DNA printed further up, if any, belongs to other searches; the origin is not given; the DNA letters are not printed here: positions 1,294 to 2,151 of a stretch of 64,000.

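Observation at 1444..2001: Phage-encoded RF2-like protein that keeps the stop-codon decoding domain (SPY tripeptide) but has the entire GGQ peptidyl-tRNA hydrolysis domain and N-terminal domain 1 deleted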

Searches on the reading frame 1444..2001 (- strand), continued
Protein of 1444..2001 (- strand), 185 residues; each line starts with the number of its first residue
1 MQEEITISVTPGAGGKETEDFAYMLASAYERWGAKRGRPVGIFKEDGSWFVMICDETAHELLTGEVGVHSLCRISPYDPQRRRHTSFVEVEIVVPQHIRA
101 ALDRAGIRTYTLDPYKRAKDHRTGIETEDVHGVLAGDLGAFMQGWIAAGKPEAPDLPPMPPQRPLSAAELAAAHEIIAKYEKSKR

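Call 34: find_homologous_proteins(query=A2, max_evalue=1e-10)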
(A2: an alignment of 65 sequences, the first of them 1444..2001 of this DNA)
Query A2 (65 sequences) (185 aa, profile of the alignment): 1414 proteins with E <= 1e-10 among 8000 candidates; the best 120 are listed.
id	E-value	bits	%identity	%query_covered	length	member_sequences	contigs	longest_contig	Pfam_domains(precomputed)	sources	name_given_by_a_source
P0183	7.8e-50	186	43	47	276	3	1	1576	PF03462.24,PF00472.27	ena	-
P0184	1.2e-49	186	37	75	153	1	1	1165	PF03462.24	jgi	jgi:peptide chain release factor 2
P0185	1.4e-49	186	37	61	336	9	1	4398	PF03462.24,PF00472.27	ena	-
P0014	1.6e-49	185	43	49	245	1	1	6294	PF03462.24,PF00472.27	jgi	-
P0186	1.7e-49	185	37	61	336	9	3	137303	PF03462.24,PF00472.27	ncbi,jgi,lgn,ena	-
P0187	2.0e-49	185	36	57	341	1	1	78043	PF03462.24,PF00472.27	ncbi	-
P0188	6.4e-49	183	41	57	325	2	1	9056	PF03462.24,PF00472.27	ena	-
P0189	6.5e-49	183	39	46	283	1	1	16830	PF03462.24,PF00472.27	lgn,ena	-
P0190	6.6e-49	183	39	46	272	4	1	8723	PF03462.24,PF00472.27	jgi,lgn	-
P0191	6.9e-49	183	39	46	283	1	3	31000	PF03462.24,PF00472.27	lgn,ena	-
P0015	6.9e-49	183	42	49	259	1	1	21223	PF03462.24,PF00472.27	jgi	-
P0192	8.0e-49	183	39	47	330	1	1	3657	PF03462.24,PF00472.27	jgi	-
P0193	8.4e-49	183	39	57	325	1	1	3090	PF03462.24,PF00472.27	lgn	-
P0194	8.4e-49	183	41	49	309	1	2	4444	PF03462.24,PF00472.27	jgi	jgi:peptide chain release factor 2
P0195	8.6e-49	183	41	49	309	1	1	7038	PF03462.24,PF00472.27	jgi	jgi:peptide chain release factor 2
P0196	9.3e-49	183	39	46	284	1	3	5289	PF03462.24,PF00472.27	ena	-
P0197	1.0e-48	183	39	47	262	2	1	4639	PF03462.24,PF00472.27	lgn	-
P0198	1.1e-48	183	40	51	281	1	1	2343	PF03462.24,PF00472.27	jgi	jgi:peptide chain release factor 2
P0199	1.2e-48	182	39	49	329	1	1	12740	PF03462.24,PF00472.27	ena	-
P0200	1.3e-48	182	41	45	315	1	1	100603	PF03462.24,PF00472.27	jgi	-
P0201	1.3e-48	182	39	49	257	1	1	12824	PF03462.24,PF00472.27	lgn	-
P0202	1.3e-48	182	41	49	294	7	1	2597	PF03462.24,PF00472.27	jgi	jgi:peptide chain release factor 2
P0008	1.5e-48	182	44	49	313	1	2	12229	PF03462.24,PF00472.27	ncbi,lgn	-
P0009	1.5e-48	182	44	49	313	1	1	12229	PF03462.24,PF00472.27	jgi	-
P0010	1.7e-48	182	44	49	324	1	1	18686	PF03462.24,PF00472.27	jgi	jgi:peptide chain release factor 2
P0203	1.7e-48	182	40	46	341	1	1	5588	PF03462.24,PF00472.27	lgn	-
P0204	1.8e-48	182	42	49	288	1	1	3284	PF03462.24,PF00472.27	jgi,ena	-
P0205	2.2e-48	182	45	45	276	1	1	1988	PF03462.24,PF00472.27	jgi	jgi:peptide chain release factor 2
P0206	2.6e-48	181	41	49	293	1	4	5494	PF03462.24,PF00472.27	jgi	jgi:peptide chain release factor 2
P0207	2.7e-48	181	41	49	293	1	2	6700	PF03462.24,PF00472.27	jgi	jgi:peptide chain release factor 2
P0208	2.8e-48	181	41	49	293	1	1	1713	PF03462.24,PF00472.27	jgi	jgi:peptide chain release factor 2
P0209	2.8e-48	181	41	57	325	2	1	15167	PF03462.24,PF00472.27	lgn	-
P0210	2.9e-48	181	41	49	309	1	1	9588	PF03462.24,PF00472.27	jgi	jgi:peptide chain release factor 2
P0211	2.9e-48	181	41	49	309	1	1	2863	PF03462.24,PF00472.27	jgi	jgi:peptide chain release factor 2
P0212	2.9e-48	181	34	59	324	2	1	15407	PF03462.24,PF00472.27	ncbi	-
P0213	3.2e-48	181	44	45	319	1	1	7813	PF03462.24,PF00472.27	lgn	-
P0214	3.2e-48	181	44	45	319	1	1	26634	PF03462.24,PF00472.27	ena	-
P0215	3.2e-48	181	44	45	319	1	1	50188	PF03462.24,PF00472.27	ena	-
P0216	3.3e-48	181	40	49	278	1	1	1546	PF03462.24,PF00472.27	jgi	jgi:peptide chain release factor 2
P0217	3.4e-48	181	38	57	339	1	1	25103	PF03462.24,PF00472.27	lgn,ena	-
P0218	3.5e-48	181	37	57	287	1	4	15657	PF03462.24,PF00472.27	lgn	-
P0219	3.6e-48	181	35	57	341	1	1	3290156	PF03462.24,PF00472.27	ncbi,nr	ncbi:hypothetical protein B566_EDAN000495 [Ephemera danica]|nr:hypothetical protein B566_EDAN000495 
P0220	3.7e-48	181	38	59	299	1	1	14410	PF03462.24,PF00472.27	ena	-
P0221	3.7e-48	181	41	49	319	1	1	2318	PF03462.24,PF00472.27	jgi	jgi:peptide chain release factor 2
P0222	3.8e-48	181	39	59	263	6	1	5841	PF03462.24,PF00472.27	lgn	-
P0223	3.9e-48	181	41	49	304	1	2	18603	PF03462.24,PF00472.27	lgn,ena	-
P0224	3.9e-48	181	43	51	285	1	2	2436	PF03462.24,PF00472.27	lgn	-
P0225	4.0e-48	181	41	45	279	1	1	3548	PF03462.24,PF00472.27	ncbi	-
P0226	4.0e-48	181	43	51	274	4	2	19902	PF03462.24,PF00472.27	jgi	jgi:peptide chain release factor 2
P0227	4.0e-48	181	45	45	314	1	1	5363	PF03462.24,PF00472.27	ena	-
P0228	4.0e-48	181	45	45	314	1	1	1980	PF03462.24,PF00472.27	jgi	-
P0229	4.0e-48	181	45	45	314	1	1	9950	PF03462.24,PF00472.27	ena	-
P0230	4.0e-48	181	35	62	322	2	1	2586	PF03462.24,PF00472.27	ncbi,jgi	-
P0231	4.1e-48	181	34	59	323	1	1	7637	PF03462.24,PF00472.27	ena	-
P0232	4.1e-48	181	45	49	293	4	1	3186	PF03462.24,PF00472.27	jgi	-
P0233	4.1e-48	181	42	47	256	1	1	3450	PF03462.24,PF00472.27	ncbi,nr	ncbi:MAG: peptide chain release factor 2, partial [Candidatus Atribacteria bacterium]|nr:peptide cha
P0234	4.2e-48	181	41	49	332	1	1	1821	PF03462.24,PF00472.27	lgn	-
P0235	4.2e-48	181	38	59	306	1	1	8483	PF03462.24,PF00472.27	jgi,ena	-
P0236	4.5e-48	181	44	45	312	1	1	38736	PF03462.24,PF00472.27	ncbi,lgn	-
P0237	4.6e-48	181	41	51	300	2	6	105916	PF03462.24,PF00472.27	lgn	-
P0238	4.7e-48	181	39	46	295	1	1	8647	PF03462.24,PF00472.27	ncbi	-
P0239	4.8e-48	181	39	46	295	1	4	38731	PF03462.24,PF00472.27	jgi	jgi:peptide chain release factor 2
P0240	4.8e-48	181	44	45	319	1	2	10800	PF03462.24,PF00472.27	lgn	-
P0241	4.8e-48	181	33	58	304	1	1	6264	PF03462.24,PF00472.27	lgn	-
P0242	4.9e-48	180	38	48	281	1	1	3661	PF03462.24,PF00472.27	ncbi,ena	-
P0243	5.1e-48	180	39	59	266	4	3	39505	PF03462.24,PF00472.27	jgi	jgi:peptide chain release factor 2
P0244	5.1e-48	180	40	49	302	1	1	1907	PF03462.24,PF00472.27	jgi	jgi:peptide chain release factor 2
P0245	5.2e-48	180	41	49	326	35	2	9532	PF03462.24,PF00472.27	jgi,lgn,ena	-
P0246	5.2e-48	180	41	49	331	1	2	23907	PF03462.24,PF00472.27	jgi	jgi:peptide chain release factor 2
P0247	5.3e-48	180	38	57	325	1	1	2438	PF03462.24,PF00472.27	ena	-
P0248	5.4e-48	180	46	45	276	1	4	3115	PF03462.24,PF00472.27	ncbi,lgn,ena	-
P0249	5.4e-48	180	41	46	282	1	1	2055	PF03462.24,PF00472.27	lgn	-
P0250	5.6e-48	180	37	59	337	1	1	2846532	PF03462.24,PF00472.27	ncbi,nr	ncbi:MAG: peptide chain release factor 2 [Candidatus Zixiibacteriota bacterium]|nr:MAG: peptide chai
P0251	5.7e-48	180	45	45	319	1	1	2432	PF03462.24,PF00472.27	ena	-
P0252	6.0e-48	180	41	57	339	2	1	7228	PF03462.24,PF00472.27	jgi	-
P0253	6.3e-48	180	44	47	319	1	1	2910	PF03462.24,PF00472.27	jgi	-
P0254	6.8e-48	180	45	45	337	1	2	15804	PF03462.24,PF00472.27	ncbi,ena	-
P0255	6.9e-48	180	41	49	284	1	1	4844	PF03462.24,PF00472.27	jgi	jgi:peptide chain release factor 2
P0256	7.5e-48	180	41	45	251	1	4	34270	PF03462.24,PF00472.27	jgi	jgi:peptide chain release factor 2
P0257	7.5e-48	180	41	46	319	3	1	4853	PF03462.24,PF00472.27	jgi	jgi:peptide chain release factor 2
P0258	7.8e-48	180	42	49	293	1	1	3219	PF03462.24,PF00472.27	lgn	-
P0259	7.8e-48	180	39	49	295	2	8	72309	PF03462.24,PF00472.27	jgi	jgi:peptide chain release factor 2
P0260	8.0e-48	180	36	59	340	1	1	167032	PF03462.24,PF00472.27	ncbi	-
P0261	8.1e-48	180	42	47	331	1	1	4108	PF03462.24,PF00472.27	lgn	-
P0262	8.2e-48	180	40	49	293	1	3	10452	PF03462.24,PF00472.27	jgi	jgi:peptide chain release factor 2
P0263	8.3e-48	180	41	49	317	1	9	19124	PF03462.24,PF00472.27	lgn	-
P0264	8.6e-48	180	38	59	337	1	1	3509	PF03462.24,PF00472.27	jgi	jgi:peptide chain release factor 2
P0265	8.9e-48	180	41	45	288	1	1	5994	PF03462.24,PF00472.27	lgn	-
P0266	9.1e-48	180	39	59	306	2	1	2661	PF03462.24,PF00472.27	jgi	jgi:peptide chain release factor 2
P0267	9.3e-48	180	39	59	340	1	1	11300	PF03462.24,PF00472.27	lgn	-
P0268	9.3e-48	180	44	45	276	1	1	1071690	PF03462.24,PF00472.27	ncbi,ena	-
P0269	9.5e-48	180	39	59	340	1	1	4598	PF03462.24,PF00472.27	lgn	-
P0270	9.8e-48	180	34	58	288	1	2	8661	PF03462.24,PF00472.27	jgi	-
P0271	1.1e-47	179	39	59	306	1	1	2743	PF03462.24,PF00472.27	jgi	jgi:peptide chain release factor 2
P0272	1.1e-47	179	39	59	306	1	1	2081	PF03462.24,PF00472.27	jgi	jgi:peptide chain release factor 2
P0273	1.2e-47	179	37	57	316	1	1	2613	PF03462.24,PF00472.27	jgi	-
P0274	1.2e-47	179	37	59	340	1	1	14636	PF03462.24,PF00472.27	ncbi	-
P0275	1.2e-47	179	40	46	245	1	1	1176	PF03462.24,PF00472.27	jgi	jgi:peptide chain release factor 2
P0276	1.2e-47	179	41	49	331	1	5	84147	PF03462.24,PF00472.27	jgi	jgi:peptide chain release factor 2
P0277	1.3e-47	179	46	45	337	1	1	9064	PF03462.24,PF00472.27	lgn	-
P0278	1.3e-47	179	39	57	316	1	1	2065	PF03462.24,PF00472.27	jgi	-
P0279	1.3e-47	179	40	49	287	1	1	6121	PF03462.24,PF00472.27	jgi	jgi:peptide chain release factor 2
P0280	1.3e-47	179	39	59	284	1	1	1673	PF03462.24,PF00472.27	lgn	-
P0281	1.4e-47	179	41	46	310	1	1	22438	PF03462.24,PF00472.27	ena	-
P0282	1.4e-47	179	40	59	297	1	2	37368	PF03462.24,PF00472.27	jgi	-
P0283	1.5e-47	179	43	46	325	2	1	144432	PF03462.24,PF00472.27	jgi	jgi:peptide chain release factor 2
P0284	1.5e-47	179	37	57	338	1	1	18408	PF03462.24,PF00472.27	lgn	-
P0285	1.5e-47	179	41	49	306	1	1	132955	PF03462.24,PF00472.27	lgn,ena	-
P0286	1.5e-47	179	32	57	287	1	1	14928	PF03462.24,PF00472.27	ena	-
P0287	1.5e-47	179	43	49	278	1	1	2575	PF03462.24,PF00472.27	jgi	jgi:peptide chain release factor 2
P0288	1.5e-47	179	40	49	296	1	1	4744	PF03462.24,PF00472.27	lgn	-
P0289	1.6e-47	179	38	59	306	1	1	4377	PF03462.24,PF00472.27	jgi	jgi:peptide chain release factor 2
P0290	1.6e-47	179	39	59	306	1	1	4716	PF03462.24,PF00472.27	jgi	jgi:peptide chain release factor 2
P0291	1.6e-47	179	39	59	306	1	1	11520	PF03462.24,PF00472.27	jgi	jgi:peptide chain release factor 2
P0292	1.6e-47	179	39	59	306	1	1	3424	PF03462.24,PF00472.27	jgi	jgi:peptide chain release factor 2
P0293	1.6e-47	179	38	59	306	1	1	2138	PF03462.24,PF00472.27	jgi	jgi:peptide chain release factor 2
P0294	1.6e-47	179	45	45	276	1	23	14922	PF03462.24,PF00472.27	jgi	jgi:peptide chain release factor 2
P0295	1.6e-47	179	40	45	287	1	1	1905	PF03462.24,PF00472.27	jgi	jgi:peptide chain release factor 2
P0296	1.6e-47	179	40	49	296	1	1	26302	PF03462.24,PF00472.27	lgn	-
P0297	1.6e-47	179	41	45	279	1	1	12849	PF03462.24,PF00472.27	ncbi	-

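Call 35: find_related_loci(query=A1, collection=viral_contigs, flank=6000)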
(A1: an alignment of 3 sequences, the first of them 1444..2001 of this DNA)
Query A1 (185 aa) in viral_contigs; peptide patterns used: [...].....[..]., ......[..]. (x = any residue, [..] = any of these).
64 stretches matched a pattern, but none encodes a relative of the query by tblastn (E <= 1e-3).

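Call 36: list_cluster_members(proteins=[P0034, P0036, P0037, P0038, P0039, P0040, P0041, P0042, P0044, P0045])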
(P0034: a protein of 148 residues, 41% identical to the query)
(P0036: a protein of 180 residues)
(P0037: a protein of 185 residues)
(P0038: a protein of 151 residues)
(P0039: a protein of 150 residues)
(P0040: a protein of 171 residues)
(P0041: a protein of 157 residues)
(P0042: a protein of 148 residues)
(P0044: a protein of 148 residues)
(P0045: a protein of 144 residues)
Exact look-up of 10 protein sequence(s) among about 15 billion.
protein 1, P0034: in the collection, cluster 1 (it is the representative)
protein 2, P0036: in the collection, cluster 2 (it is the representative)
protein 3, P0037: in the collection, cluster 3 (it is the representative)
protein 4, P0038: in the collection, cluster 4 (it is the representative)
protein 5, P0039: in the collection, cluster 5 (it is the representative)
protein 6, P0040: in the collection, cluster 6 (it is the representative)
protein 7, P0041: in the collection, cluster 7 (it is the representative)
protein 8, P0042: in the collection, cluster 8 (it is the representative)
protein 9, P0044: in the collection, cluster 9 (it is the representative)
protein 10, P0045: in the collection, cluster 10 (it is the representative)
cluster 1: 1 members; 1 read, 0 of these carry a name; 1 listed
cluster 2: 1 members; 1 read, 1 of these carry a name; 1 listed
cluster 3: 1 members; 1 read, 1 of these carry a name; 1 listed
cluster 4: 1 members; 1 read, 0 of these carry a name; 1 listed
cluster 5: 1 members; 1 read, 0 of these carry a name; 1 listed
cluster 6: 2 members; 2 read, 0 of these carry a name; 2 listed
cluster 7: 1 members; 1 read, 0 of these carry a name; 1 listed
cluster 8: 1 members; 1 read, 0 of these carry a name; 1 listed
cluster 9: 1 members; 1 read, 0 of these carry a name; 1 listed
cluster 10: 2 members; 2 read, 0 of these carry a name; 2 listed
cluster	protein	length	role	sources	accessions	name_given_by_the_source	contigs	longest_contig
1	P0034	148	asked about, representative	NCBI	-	-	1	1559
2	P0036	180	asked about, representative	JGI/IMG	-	protein subunit release factor B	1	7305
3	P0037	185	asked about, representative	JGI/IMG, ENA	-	protein subunit release factor B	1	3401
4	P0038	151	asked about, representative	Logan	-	-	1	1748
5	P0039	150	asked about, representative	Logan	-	-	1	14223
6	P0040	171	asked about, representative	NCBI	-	-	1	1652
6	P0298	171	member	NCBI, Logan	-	-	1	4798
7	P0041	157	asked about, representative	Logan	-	-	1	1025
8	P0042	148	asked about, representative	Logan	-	-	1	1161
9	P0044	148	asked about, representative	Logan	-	-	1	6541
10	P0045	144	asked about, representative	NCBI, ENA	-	-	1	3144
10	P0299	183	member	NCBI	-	-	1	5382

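Call 37: find_encoding_contigs(protein=P0039, flank=8000, max_places=3)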
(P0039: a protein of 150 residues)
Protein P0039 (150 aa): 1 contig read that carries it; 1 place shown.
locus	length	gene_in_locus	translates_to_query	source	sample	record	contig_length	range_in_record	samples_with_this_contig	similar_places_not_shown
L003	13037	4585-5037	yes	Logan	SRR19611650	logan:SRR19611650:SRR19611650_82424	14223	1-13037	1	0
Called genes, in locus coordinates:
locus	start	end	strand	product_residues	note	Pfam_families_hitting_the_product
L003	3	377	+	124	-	?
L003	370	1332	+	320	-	PF02945:Endonuclease_7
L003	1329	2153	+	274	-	-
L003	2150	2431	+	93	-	-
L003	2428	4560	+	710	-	PF09250:Prim-Pol, PF03796:DnaB_C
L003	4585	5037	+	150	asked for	PF03462:PCRF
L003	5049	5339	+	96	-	-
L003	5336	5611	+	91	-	-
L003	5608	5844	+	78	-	-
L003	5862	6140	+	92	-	-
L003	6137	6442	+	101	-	PF04448:DUF551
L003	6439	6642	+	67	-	-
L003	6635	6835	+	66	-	-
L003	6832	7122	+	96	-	-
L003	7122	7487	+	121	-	-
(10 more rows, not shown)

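Call 38: find_encoding_contigs(protein=P0184, flank=8000, max_places=3)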
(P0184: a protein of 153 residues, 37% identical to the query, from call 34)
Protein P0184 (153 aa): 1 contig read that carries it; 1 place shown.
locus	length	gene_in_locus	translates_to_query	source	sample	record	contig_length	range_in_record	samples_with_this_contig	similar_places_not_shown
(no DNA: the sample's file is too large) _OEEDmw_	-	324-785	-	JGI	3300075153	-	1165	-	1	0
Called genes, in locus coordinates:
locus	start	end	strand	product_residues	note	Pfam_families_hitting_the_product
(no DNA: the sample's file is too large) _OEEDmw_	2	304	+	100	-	?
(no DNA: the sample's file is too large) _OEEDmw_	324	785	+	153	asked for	PF03462:PCRF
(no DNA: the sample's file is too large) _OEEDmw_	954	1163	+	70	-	?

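Call 39: list_cluster_members(proteins=[P0043, P0046, P0047, P0048, P0049, P0050, P0052, P0054, P0055, P0057])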
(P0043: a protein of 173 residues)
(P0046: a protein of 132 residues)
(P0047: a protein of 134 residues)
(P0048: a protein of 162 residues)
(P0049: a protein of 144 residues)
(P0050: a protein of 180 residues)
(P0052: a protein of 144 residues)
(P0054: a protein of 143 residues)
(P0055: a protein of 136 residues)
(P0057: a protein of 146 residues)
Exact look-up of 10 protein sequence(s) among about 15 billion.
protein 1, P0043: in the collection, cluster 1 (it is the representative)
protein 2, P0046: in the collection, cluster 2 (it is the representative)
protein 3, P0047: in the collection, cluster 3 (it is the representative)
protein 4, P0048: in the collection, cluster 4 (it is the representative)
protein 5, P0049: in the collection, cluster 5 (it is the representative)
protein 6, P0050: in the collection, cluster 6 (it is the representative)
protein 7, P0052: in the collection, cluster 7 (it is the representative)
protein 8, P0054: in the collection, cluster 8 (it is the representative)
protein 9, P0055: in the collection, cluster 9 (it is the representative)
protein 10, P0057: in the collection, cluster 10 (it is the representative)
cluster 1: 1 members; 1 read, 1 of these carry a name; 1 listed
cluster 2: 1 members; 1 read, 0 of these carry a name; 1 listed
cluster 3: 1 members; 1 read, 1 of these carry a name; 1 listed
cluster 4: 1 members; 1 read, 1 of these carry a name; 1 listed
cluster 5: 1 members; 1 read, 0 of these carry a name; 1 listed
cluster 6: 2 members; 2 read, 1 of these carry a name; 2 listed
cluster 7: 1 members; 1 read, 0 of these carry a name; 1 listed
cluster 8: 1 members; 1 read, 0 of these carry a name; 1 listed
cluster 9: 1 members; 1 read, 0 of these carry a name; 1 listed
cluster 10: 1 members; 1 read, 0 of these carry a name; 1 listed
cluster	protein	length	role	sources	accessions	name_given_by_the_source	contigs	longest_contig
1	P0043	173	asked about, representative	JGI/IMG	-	protein subunit release factor B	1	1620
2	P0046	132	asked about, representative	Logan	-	-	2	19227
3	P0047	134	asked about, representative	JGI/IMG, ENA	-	protein subunit release factor B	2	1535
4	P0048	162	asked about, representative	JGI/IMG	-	protein subunit release factor B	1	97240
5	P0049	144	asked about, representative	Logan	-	-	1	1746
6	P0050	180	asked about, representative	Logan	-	-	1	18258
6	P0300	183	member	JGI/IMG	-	protein subunit release factor B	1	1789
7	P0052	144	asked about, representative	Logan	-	-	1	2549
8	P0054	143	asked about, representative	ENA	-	-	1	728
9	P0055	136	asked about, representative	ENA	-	-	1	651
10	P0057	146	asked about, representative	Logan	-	-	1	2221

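Call 40: list_cluster_members(proteins=[P0061, P0063, P0065, P0068, P0071, P0074, P0075, P0080, P0097, P0132])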
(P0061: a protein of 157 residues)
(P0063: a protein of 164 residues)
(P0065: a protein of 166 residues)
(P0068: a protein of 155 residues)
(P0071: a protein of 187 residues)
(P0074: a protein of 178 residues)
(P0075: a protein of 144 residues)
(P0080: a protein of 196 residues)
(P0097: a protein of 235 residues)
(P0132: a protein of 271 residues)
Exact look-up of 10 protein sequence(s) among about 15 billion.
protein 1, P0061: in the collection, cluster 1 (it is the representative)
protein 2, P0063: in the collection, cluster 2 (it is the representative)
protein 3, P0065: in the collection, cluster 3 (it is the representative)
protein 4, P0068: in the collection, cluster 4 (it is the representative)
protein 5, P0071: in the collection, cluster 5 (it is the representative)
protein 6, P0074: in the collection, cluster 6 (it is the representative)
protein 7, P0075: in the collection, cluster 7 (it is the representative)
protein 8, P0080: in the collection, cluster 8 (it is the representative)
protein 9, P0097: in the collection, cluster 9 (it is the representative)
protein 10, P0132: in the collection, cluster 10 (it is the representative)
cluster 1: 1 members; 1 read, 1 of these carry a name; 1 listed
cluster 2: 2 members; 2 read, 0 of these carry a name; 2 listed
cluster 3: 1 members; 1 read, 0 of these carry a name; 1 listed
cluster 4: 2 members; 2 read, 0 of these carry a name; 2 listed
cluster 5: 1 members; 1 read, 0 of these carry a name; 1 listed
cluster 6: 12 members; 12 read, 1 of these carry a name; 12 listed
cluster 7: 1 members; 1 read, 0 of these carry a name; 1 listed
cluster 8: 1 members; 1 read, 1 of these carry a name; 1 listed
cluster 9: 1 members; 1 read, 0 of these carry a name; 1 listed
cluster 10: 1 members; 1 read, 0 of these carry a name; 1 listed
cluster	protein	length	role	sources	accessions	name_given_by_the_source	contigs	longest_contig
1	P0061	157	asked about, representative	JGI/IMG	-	protein subunit release factor B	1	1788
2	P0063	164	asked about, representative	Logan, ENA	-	-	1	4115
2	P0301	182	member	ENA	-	-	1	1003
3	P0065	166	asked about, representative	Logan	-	-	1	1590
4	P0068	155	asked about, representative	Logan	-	-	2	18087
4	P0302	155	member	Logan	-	-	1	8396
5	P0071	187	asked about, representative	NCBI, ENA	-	-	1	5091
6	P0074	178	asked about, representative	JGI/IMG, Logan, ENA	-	-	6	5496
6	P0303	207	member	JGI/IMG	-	protein subunit release factor B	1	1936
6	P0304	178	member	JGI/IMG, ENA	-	-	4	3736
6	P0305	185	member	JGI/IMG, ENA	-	-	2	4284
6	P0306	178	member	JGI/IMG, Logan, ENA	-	-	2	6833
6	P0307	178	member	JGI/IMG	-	-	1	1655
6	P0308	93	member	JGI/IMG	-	-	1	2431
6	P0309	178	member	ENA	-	-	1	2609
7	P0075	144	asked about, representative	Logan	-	-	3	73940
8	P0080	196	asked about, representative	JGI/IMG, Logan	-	protein subunit release factor B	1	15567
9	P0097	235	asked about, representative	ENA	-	-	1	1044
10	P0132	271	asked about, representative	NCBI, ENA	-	-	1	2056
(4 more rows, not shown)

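Call 41: find_encoding_contigs(protein=P0048, flank=10000, max_places=2)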
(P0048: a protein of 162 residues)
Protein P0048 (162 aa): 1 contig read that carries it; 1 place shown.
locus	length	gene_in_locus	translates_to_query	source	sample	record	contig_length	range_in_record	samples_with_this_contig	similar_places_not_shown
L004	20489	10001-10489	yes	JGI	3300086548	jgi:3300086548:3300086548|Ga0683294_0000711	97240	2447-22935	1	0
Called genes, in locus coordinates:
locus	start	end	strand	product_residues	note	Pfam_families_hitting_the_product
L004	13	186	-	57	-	-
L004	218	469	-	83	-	-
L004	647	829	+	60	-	-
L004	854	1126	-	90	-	-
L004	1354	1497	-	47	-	-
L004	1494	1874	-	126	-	-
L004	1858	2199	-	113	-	-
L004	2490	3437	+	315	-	PF20706:GT4-conflict (weak)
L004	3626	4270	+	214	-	-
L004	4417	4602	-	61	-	PF09926:DUF2158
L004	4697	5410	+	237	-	-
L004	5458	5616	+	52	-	-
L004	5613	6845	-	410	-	PF04434:SWIM, PF01609:DDE_Tnp_1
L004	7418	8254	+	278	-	-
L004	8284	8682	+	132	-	-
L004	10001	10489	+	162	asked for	PF03462:PCRF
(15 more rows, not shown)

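Call 42: find_encoding_contigs(protein=P0075, flank=10000, max_places=2)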
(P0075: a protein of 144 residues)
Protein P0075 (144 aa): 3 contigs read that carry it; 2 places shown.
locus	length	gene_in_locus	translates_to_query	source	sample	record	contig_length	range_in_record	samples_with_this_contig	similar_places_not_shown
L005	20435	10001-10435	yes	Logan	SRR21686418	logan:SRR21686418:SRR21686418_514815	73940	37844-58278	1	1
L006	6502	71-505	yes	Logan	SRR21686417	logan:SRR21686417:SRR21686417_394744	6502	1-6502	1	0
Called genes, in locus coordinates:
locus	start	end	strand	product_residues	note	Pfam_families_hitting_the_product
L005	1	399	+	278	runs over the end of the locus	PF12705:PDDEXK_1, PF01930:Cas_Cas4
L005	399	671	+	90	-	-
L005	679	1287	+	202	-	PF02463:SMC_N (weak)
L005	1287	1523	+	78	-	-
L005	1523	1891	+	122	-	-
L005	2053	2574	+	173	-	-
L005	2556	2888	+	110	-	-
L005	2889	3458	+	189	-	-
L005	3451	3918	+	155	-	-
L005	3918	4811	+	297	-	-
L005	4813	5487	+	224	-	-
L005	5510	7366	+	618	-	PF27249:MJ0330_N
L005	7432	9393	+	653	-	PF04860:Phage_portal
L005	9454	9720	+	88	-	-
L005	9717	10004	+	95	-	-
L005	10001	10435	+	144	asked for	PF03462:PCRF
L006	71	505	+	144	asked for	PF03462:PCRF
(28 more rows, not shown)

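Call 43: find_encoding_contigs(protein=P0046, flank=10000, max_places=2)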
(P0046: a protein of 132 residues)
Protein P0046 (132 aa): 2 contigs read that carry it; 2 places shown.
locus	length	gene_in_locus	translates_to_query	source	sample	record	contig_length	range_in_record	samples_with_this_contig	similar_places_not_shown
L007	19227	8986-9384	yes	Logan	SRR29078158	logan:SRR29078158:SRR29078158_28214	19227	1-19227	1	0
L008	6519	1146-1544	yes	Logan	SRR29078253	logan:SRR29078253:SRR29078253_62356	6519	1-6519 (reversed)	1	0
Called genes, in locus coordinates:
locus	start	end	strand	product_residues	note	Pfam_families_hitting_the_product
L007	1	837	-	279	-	?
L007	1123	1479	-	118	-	-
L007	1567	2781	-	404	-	-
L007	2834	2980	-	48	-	-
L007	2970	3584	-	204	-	PF09588:YqaJ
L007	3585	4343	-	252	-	PF04404:ERF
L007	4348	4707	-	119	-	-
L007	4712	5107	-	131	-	-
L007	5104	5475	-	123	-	-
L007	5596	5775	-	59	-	-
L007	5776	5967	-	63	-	-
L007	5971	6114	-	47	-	-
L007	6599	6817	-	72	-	-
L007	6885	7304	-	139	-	-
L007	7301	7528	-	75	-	-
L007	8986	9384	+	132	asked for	PF03462:PCRF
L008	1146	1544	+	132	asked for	PF03462:PCRF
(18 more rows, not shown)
